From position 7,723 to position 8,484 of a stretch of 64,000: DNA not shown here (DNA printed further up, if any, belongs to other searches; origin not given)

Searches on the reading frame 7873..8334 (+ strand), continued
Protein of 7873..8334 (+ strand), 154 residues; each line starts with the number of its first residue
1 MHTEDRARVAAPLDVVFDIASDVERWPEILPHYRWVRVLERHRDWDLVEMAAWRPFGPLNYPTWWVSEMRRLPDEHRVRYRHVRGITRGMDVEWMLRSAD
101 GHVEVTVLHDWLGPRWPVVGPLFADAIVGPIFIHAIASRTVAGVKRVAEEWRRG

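Call 88: search_protein_families(library=ncbifam, proteins=[window:7873-8334:+, L085:9458-10732:+, L086:9444-10679:+, L087:2715-3965:+, L088:9506-10744:+, L090:9474-10751:+, L092:4519-5751:+, L091:610-1848:+], max_evalue=1e-8)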
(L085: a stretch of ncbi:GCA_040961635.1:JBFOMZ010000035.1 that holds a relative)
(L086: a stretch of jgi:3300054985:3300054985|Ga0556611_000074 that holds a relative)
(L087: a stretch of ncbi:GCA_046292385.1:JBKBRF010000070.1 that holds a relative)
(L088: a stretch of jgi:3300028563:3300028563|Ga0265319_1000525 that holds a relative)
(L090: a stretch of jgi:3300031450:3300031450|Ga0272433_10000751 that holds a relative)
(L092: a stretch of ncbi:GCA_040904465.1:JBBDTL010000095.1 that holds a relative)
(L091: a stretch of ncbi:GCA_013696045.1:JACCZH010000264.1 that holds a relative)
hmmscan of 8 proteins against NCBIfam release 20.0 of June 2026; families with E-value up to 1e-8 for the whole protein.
window:7873-8334:+ (154 aa): 0 families

L085:9458-10732:+ (425 aa): 19 families
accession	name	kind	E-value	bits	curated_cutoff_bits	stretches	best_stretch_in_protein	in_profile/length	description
TIGR03150.1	fabF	equivalog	9.6e-157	521.8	493.75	1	13-418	1-406/407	beta-ketoacyl-ACP synthase II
NF005589.0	PRK07314.1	subfamily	5.3e-152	506.3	387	1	12-420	3-411/413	beta-ketoacyl-ACP synthase II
NF004970.0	PRK06333.1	subfamily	2.2e-127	425.5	525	1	12-420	3-421/424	beta-ketoacyl-ACP synthase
NF006274.0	PRK08439.1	equivalog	4.3e-124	414.4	621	1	13-419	2-404/406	beta-ketoacyl-ACP synthase II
NF006434.0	PRK08722.1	equivalog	4.5e-110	368.3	759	1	12-418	3-411/414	beta-ketoacyl-ACP synthase II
NF005916.1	PRK07910.1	equivalog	1.2e-96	324.2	560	1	5-419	4-416/418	KasA/KasB family beta-ketoacyl-ACP synthase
NF005076.0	PRK06501.1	equivalog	1.3e-96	324.1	629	2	147-421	150-423/425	beta-ketoacyl-ACP synthase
NF006587.0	PRK09116.1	equivalog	4.9e-94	315.4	470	1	13-420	2-406/408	beta-ketoacyl-ACP synthase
NF005935.0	PRK07967.1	equivalog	2.5e-83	280.2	630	1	13-420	2-403/406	beta-ketoacyl-ACP synthase I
NF005490.0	PRK07103.1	equivalog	7e-81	272.4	445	1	12-420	3-412/414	polyketide beta-ketoacyl:acyl carrier protein synthase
NF004618.0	PRK05952.1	equivalog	3.8e-75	253.2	455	1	14-420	3-382/384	beta-ketoacyl-ACP synthase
NF006618.0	PRK09185.1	subfamily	7.3e-70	236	407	1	14-420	4-392/394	beta-ketoacyl-ACP synthase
NF058662.1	cispenta_AmcF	equivalog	2.7e-64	217.5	325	1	15-419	2-368/369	cispentacin biosynthesis acyltransferase subunit AmcF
NF045894.1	PKS_plus_SDR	equivalog_domain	7.5e-42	143.1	1740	1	61-418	67-424/1515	type I polyketide synthase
NF040607.1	mycolic_Pks13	equivalog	1.5e-39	135.3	2100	1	29-419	136-524/1680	polyketide synthase Pks13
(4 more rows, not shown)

L086:9444-10679:+ (412 aa): 19 families
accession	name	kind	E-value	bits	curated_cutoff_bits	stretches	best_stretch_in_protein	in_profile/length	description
TIGR03150.1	fabF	equivalog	6.1e-137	456.6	493.75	1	4-407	2-406/407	beta-ketoacyl-ACP synthase II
NF005589.0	PRK07314.1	subfamily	2.2e-131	438.4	387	1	3-410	4-412/413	beta-ketoacyl-ACP synthase II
NF004970.0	PRK06333.1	subfamily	1.9e-111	372.9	525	1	3-408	4-420/424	beta-ketoacyl-ACP synthase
NF006274.0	PRK08439.1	equivalog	5e-111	371.4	621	1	4-408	3-404/406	beta-ketoacyl-ACP synthase II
NF006434.0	PRK08722.1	equivalog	2.3e-98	329.8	759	1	3-408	4-412/414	beta-ketoacyl-ACP synthase II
NF005076.0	PRK06501.1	equivalog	6.7e-82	275.6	629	1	5-409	13-422/425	beta-ketoacyl-ACP synthase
NF006587.0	PRK09116.1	equivalog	8.9e-80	268.4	470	1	4-408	3-405/408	beta-ketoacyl-ACP synthase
NF005935.0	PRK07967.1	equivalog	1.8e-75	254.3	630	1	4-409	3-403/406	beta-ketoacyl-ACP synthase I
NF005916.1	PRK07910.1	equivalog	2.9e-73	247.2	560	1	4-408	13-416/418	KasA/KasB family beta-ketoacyl-ACP synthase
NF004618.0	PRK05952.1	equivalog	1.5e-71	241.4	455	1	4-408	3-381/384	beta-ketoacyl-ACP synthase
NF005490.0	PRK07103.1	equivalog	6.7e-65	219.7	445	1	3-407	4-410/414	polyketide beta-ketoacyl:acyl carrier protein synthase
NF006618.0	PRK09185.1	subfamily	2.7e-61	207.8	407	1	3-409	3-392/394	beta-ketoacyl-ACP synthase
NF058662.1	cispenta_AmcF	equivalog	6.7e-60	203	325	1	5-408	2-368/369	cispentacin biosynthesis acyltransferase subunit AmcF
NF045894.1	PKS_plus_SDR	equivalog_domain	6.1e-33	113.6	1740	1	97-364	115-372/1515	type I polyketide synthase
NF040607.1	mycolic_Pks13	equivalog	6.6e-30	103.4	2100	1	68-365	183-472/1680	polyketide synthase Pks13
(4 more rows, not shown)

L087:2715-3965:+ (417 aa): 19 families
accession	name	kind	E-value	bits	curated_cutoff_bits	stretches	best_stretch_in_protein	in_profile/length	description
TIGR03150.1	fabF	equivalog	4.7e-150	499.8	493.75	1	9-415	1-407/407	beta-ketoacyl-ACP synthase II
NF005589.0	PRK07314.1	subfamily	2.7e-147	490.8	387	1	8-416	3-411/413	beta-ketoacyl-ACP synthase II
NF004970.0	PRK06333.1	subfamily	7.5e-122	407.2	525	1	8-415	3-420/424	beta-ketoacyl-ACP synthase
NF006274.0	PRK08439.1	equivalog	5.9e-116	387.6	621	1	9-415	2-404/406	beta-ketoacyl-ACP synthase II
NF006434.0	PRK08722.1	equivalog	1.5e-107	360.1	759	1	8-415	3-412/414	beta-ketoacyl-ACP synthase II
NF005916.1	PRK07910.1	equivalog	1.9e-89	300.5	560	1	7-415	10-416/418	KasA/KasB family beta-ketoacyl-ACP synthase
NF005076.0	PRK06501.1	equivalog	7.8e-89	298.5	629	2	149-415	155-421/425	beta-ketoacyl-ACP synthase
NF006587.0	PRK09116.1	equivalog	1e-86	291.3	470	1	9-415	2-405/408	beta-ketoacyl-ACP synthase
NF005935.0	PRK07967.1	equivalog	3.4e-80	269.9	630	1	9-415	2-402/406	beta-ketoacyl-ACP synthase I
NF005490.0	PRK07103.1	equivalog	1.1e-78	265.2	445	1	9-415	4-411/414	polyketide beta-ketoacyl:acyl carrier protein synthase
NF006618.0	PRK09185.1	subfamily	2.1e-71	241.1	407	1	9-415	3-391/394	beta-ketoacyl-ACP synthase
NF004618.0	PRK05952.1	equivalog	5.4e-71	239.5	455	1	10-415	3-381/384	beta-ketoacyl-ACP synthase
NF058662.1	cispenta_AmcF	equivalog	5.2e-69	233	325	1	151-415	111-368/369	cispentacin biosynthesis acyltransferase subunit AmcF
NF045894.1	PKS_plus_SDR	equivalog_domain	1e-39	136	1740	1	72-409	83-419/1515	type I polyketide synthase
NF040607.1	mycolic_Pks13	equivalog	2.4e-36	124.7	2100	1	71-415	180-524/1680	polyketide synthase Pks13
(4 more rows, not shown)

L088:9506-10744:+ (413 aa): 19 families
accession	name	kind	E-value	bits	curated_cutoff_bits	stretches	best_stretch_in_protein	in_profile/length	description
TIGR03150.1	fabF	equivalog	1.5e-146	488.3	493.75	1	4-408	1-406/407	beta-ketoacyl-ACP synthase II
NF005589.0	PRK07314.1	subfamily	1.9e-144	481.5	387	1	1-411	1-412/413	beta-ketoacyl-ACP synthase II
NF004970.0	PRK06333.1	subfamily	1.9e-122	409.1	525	1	1-412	1-423/424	beta-ketoacyl-ACP synthase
NF006274.0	PRK08439.1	equivalog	1.1e-109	367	621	1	4-410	2-405/406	beta-ketoacyl-ACP synthase II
NF006434.0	PRK08722.1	equivalog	1.8e-97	326.9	759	1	1-410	1-413/414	beta-ketoacyl-ACP synthase II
NF006587.0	PRK09116.1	equivalog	7.2e-94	314.8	470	1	4-411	2-407/408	beta-ketoacyl-ACP synthase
NF005076.0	PRK06501.1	equivalog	1.7e-84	284.2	629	1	6-411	13-423/425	beta-ketoacyl-ACP synthase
NF005916.1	PRK07910.1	equivalog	1.7e-83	280.9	560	1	5-411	13-418/418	KasA/KasB family beta-ketoacyl-ACP synthase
NF005935.0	PRK07967.1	equivalog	1.7e-80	270.8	630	1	4-412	2-405/406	beta-ketoacyl-ACP synthase I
NF006618.0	PRK09185.1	subfamily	6.5e-74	249.3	407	1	5-410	4-392/394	beta-ketoacyl-ACP synthase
NF005490.0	PRK07103.1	equivalog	7.4e-71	239.4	445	1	2-410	2-412/414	polyketide beta-ketoacyl:acyl carrier protein synthase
NF004618.0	PRK05952.1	equivalog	2.3e-66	224.3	455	1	5-410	3-382/384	beta-ketoacyl-ACP synthase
NF058662.1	cispenta_AmcF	equivalog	8e-65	219.2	325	1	6-409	2-368/369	cispentacin biosynthesis acyltransferase subunit AmcF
NF045894.1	PKS_plus_SDR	equivalog_domain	1.3e-35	122.4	1740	1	54-377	69-385/1515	type I polyketide synthase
NF040607.1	mycolic_Pks13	equivalog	2.2e-32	111.6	2100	1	66-408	180-523/1680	polyketide synthase Pks13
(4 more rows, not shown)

L090:9474-10751:+ (426 aa): 21 families
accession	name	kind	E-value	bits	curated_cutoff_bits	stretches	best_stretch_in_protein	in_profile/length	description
TIGR03150.1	fabF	equivalog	1.3e-144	481.9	493.75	1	4-409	1-406/407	beta-ketoacyl-ACP synthase II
NF005589.0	PRK07314.1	subfamily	1.5e-141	471.9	387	1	2-412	2-412/413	beta-ketoacyl-ACP synthase II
NF004970.0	PRK06333.1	subfamily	1.5e-116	389.8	525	1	2-412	2-422/424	beta-ketoacyl-ACP synthase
NF006274.0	PRK08439.1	equivalog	2.7e-108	362.4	621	1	4-409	2-403/406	beta-ketoacyl-ACP synthase II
NF006434.0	PRK08722.1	equivalog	1e-107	360.6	759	1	1-410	1-412/414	beta-ketoacyl-ACP synthase II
NF005916.1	PRK07910.1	equivalog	2.6e-88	296.7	560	1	4-411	12-417/418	KasA/KasB family beta-ketoacyl-ACP synthase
NF006587.0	PRK09116.1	equivalog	1.6e-82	277.5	470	1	4-412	2-407/408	beta-ketoacyl-ACP synthase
NF005076.0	PRK06501.1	equivalog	3.2e-81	273.4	629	1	146-411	157-422/425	beta-ketoacyl-ACP synthase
NF005935.0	PRK07967.1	equivalog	6.6e-79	265.6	630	1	4-413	2-405/406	beta-ketoacyl-ACP synthase I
NF005490.0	PRK07103.1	equivalog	3.1e-71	240.6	445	1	3-411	3-412/414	polyketide beta-ketoacyl:acyl carrier protein synthase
NF004618.0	PRK05952.1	equivalog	4.9e-70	236.4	455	1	5-412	3-383/384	beta-ketoacyl-ACP synthase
NF006618.0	PRK09185.1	subfamily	3.8e-66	223.7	407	1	4-412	3-393/394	beta-ketoacyl-ACP synthase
NF058662.1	cispenta_AmcF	equivalog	1.9e-62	211.4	325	1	6-410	2-368/369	cispentacin biosynthesis acyltransferase subunit AmcF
NF045894.1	PKS_plus_SDR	equivalog_domain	4.9e-41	140.4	1740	1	52-421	67-436/1515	type I polyketide synthase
NF040607.1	mycolic_Pks13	equivalog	3.6e-36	124.1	2100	1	150-420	257-534/1680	polyketide synthase Pks13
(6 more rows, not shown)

L092:4519-5751:+ (411 aa): 23 families
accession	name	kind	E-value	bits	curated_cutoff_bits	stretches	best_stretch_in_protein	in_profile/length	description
TIGR03150.1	fabF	equivalog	3.7e-140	467.2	493.75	1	3-409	1-407/407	beta-ketoacyl-ACP synthase II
NF005589.0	PRK07314.1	subfamily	6.8e-140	466.4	387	1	2-411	3-412/413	beta-ketoacyl-ACP synthase II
NF004970.0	PRK06333.1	subfamily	5e-114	381.4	525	1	2-410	3-421/424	beta-ketoacyl-ACP synthase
NF006274.0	PRK08439.1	equivalog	2.7e-108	362.4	621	1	3-411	2-406/406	beta-ketoacyl-ACP synthase II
NF006434.0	PRK08722.1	equivalog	2.4e-100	336.3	759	1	2-411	3-414/414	beta-ketoacyl-ACP synthase II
NF006587.0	PRK09116.1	equivalog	3.6e-90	302.6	470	1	3-411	2-407/408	beta-ketoacyl-ACP synthase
NF005916.1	PRK07910.1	equivalog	1.5e-88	297.5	560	1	4-410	13-417/418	KasA/KasB family beta-ketoacyl-ACP synthase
NF005076.0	PRK06501.1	equivalog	1.5e-78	264.6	629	1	5-408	13-420/425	beta-ketoacyl-ACP synthase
NF005935.0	PRK07967.1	equivalog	2.6e-78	263.7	630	1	3-410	2-403/406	beta-ketoacyl-ACP synthase I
NF004618.0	PRK05952.1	equivalog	2.8e-65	220.7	455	1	4-409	3-381/384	beta-ketoacyl-ACP synthase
NF058662.1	cispenta_AmcF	equivalog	4.3e-65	220.1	325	1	144-409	110-368/369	cispentacin biosynthesis acyltransferase subunit AmcF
NF005490.0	PRK07103.1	equivalog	9.3e-65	219.3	445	1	3-410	4-412/414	polyketide beta-ketoacyl:acyl carrier protein synthase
NF006618.0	PRK09185.1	subfamily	4.7e-63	213.6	407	1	3-410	3-392/394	beta-ketoacyl-ACP synthase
NF045894.1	PKS_plus_SDR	equivalog_domain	7.9e-41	139.7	1740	1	62-374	79-382/1515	type I polyketide synthase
NF040607.1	mycolic_Pks13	equivalog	2.7e-35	121.2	2100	1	62-378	177-490/1680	polyketide synthase Pks13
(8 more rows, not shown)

L091:610-1848:+ (413 aa): 19 families
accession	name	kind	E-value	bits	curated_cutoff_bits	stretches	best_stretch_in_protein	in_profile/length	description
TIGR03150.1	fabF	equivalog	4.8e-149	496.5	493.75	1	3-408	1-406/407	beta-ketoacyl-ACP synthase II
NF005589.0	PRK07314.1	subfamily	3.9e-146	487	387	1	2-411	3-412/413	beta-ketoacyl-ACP synthase II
NF004970.0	PRK06333.1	subfamily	7e-122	407.3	525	1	2-411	3-422/424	beta-ketoacyl-ACP synthase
NF006274.0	PRK08439.1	equivalog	7.4e-108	360.9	621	1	3-410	2-405/406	beta-ketoacyl-ACP synthase II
NF006434.0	PRK08722.1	equivalog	3.2e-103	345.8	759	1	2-410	3-413/414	beta-ketoacyl-ACP synthase II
NF006587.0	PRK09116.1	equivalog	2.8e-89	299.7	470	1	3-411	2-407/408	beta-ketoacyl-ACP synthase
NF005916.1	PRK07910.1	equivalog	5e-85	285.9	560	1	4-410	13-417/418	KasA/KasB family beta-ketoacyl-ACP synthase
NF005076.0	PRK06501.1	equivalog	8.4e-84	281.9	629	1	140-410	152-422/425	beta-ketoacyl-ACP synthase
NF005935.0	PRK07967.1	equivalog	2.3e-82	277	630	1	3-411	2-404/406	beta-ketoacyl-ACP synthase I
NF005490.0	PRK07103.1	equivalog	4e-73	246.8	445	1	3-411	4-413/414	polyketide beta-ketoacyl:acyl carrier protein synthase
NF006618.0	PRK09185.1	subfamily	9.1e-71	239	407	1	3-411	3-393/394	beta-ketoacyl-ACP synthase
NF004618.0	PRK05952.1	equivalog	3.6e-69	233.5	455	1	4-410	3-382/384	beta-ketoacyl-ACP synthase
NF058662.1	cispenta_AmcF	equivalog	2.2e-62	211.2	325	1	5-409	2-368/369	cispentacin biosynthesis acyltransferase subunit AmcF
NF045894.1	PKS_plus_SDR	equivalog_domain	2.3e-36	125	1740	1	62-408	79-424/1515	type I polyketide synthase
NF040607.1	mycolic_Pks13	equivalog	2.5e-34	118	2100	1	62-412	177-527/1680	polyketide synthase Pks13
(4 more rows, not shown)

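Call 89: search_protein_families(library=ncbifam, proteins=[L084:10539-11753:+, L060:3194-4417:+], max_evalue=1e-120)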
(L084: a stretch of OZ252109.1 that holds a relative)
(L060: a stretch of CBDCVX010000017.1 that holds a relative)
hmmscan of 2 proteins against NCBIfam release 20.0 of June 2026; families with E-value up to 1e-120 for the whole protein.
L084:10539-11753:+ (405 aa): 3 families
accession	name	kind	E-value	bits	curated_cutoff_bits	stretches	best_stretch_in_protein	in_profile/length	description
TIGR03150.1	fabF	equivalog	1.5e-154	514.6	493.75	1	1-404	2-405/407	beta-ketoacyl-ACP synthase II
NF005589.0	PRK07314.1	subfamily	2.4e-151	504.2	387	1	1-404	5-408/413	beta-ketoacyl-ACP synthase II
NF004970.0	PRK06333.1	subfamily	3.6e-122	408.3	525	1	1-402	5-416/424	beta-ketoacyl-ACP synthase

L060:3194-4417:+ (408 aa): 3 families
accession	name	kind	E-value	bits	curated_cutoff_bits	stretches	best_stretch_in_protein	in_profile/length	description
TIGR03150.1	fabF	equivalog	8.1e-152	505.6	493.75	1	2-408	1-407/407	beta-ketoacyl-ACP synthase II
NF005589.0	PRK07314.1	subfamily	2.4e-147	491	387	1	1-408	3-410/413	beta-ketoacyl-ACP synthase II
NF004970.0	PRK06333.1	subfamily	1.6e-126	422.6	525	1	1-408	3-420/424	beta-ketoacyl-ACP synthase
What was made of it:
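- On Housekeeping FabF (TIGR03150 equivalog): Cassette KSs from other phyla score 457-522, and 4 of 7 fall below the cutoff (calls 88, 89).
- They score 120-200 bits below true FabFs, and half fall under the cutoff (calls 88, 89).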

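Call 94: search_protein_families(library=pfam, proteins=[L100:4193-5173:+, L100:5117-5923:-, L100:7729-8757:-, L113:4452-5345:-, L113:7708-8907:-, L113:5455-5937:+, L139:4405-5301:+, L139:5240-6019:+, L139:7727-9457:+, L158:7729-8784:-], max_evalue=0.0001)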
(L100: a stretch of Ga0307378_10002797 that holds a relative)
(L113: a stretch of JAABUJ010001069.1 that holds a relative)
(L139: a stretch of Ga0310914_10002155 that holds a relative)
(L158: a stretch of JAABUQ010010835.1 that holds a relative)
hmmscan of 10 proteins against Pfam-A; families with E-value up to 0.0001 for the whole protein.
L100:4193-5173:+ (327 aa): 2 families
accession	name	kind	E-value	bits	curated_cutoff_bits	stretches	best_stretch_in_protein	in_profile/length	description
PF00480.26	ROK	-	2.9e-75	254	22.9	1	14-305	2-292/294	ROK family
PF01869.26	BcrAD_BadFG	-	3.1e-09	37.2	31.5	0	14-43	1-30/271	BadF/BadG/BcrA/BcrD ATPase family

L100:5117-5923:- (269 aa): 0 families

L100:7729-8757:- (343 aa): 1 family
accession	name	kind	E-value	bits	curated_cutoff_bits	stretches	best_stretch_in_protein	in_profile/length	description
PF04055.27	Radical_SAM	-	3.5e-17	63.5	29.5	1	25-171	3-165/166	Radical SAM superfamily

L113:4452-5345:- (298 aa): 4 families
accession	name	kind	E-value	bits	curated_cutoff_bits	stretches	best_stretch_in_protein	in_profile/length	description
PF03446.21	NAD_binding_2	-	2e-44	151.9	21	1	12-171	1-161/161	NAD binding domain of 6-phosphogluconate dehydrogenase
PF14833.11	NAD_binding_11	-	4.7e-16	59.6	30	1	176-290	3-119/122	NAD-binding of NADP-dependent 3-hydroxyisobutyrate dehydrogenase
PF03807.23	F420_oxidored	-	1.2e-07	32.7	21.6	1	12-85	1-77/94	NADP oxidoreductase coenzyme F420-dependent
PF02826.25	2-Hacid_dh_C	-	2.5e-07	30.7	25.1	1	7-120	33-143/178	D-isomer specific 2-hydroxyacid dehydrogenase, NAD binding domain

L113:7708-8907:- (400 aa): 4 families
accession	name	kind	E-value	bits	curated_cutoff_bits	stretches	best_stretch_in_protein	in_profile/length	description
PF00891.24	Methyltransf_2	-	9.9e-18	64.7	22.3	1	166-335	1-175/210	O-methyltransferase domain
PF08100.18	Dimerisation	-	6.3e-08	32.8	25.6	1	76-145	17-92/93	O-methyltransferase dimerisation domain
PF08242.18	Methyltransf_12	-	5e-06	27.6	30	1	225-322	1-98/98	Methyltransferase domain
PF25213.1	HVO_A0261_N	-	9.3e-05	22.7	35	0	80-139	7-66/86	HVO_A0261 N-terminal domain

L113:5455-5937:+ (161 aa): 0 families

L139:4405-5301:+ (299 aa): 1 family
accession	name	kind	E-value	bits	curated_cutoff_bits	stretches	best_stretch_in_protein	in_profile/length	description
PF01261.30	AP_endonuc_2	-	4.9e-22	79.3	31.1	1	22-268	2-216/249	Xylose isomerase-like TIM barrel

L139:5240-6019:+ (260 aa): 1 family
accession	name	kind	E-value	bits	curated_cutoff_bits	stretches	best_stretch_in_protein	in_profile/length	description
PF01872.23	RibD_C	-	7.5e-34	117.7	24.1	1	30-224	1-178/197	RibD C-terminal domain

L139:7727-9457:+ (577 aa): 1 family
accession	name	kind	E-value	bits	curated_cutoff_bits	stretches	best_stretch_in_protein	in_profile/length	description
PF00342.24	PGI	-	1.2e-229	763.4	22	1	84-567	1-486/486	Phosphoglucose isomerase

L158:7729-8784:- (352 aa): 4 families
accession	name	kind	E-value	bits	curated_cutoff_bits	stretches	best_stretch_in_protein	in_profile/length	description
PF00891.24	Methyltransf_2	-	1.7e-20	73.7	22.3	1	120-298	1-184/210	O-methyltransferase domain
PF08100.18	Dimerisation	-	4.6e-09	36.4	25.6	1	32-99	19-92/93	O-methyltransferase dimerisation domain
PF08242.18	Methyltransf_12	-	1.3e-06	29.4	30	1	179-276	1-98/98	Methyltransferase domain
PF13649.12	Methyltransf_25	-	1.8e-05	25.8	27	1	179-274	2-97/97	Methyltransferase domain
